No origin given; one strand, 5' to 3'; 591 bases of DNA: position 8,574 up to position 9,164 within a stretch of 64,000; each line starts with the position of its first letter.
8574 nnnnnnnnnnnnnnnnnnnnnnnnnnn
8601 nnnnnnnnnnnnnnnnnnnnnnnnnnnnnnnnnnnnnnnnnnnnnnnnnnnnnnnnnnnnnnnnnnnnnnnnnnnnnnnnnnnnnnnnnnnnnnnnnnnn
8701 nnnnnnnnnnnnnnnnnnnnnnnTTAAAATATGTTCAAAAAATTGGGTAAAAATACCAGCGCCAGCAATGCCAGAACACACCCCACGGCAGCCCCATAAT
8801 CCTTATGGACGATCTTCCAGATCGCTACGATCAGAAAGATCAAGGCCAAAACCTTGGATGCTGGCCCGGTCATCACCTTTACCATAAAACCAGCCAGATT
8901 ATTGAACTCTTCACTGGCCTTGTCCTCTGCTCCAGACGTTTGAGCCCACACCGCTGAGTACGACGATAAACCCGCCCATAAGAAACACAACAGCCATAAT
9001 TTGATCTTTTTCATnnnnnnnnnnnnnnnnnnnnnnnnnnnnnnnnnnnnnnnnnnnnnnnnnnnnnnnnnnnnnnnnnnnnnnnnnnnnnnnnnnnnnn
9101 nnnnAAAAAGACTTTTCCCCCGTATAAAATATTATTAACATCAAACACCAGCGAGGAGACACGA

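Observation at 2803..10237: The type IV secretion locus sits in the chromosome among core genes and lacks a relaxase or coupling protein in view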

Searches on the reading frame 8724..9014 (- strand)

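Call 63: search_protein_families(library=ncbifam, proteins=[window:8724-9014:-], max_evalue=0.05)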
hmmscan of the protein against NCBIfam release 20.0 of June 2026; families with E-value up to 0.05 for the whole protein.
window:8724-9014:- (96 aa): 1 family
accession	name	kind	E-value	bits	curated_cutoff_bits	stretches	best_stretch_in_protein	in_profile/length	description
NF041281.1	TraA_gammapb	subfamily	0.017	15.1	50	1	34-92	7-66/75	TraA family conjugative transfer protein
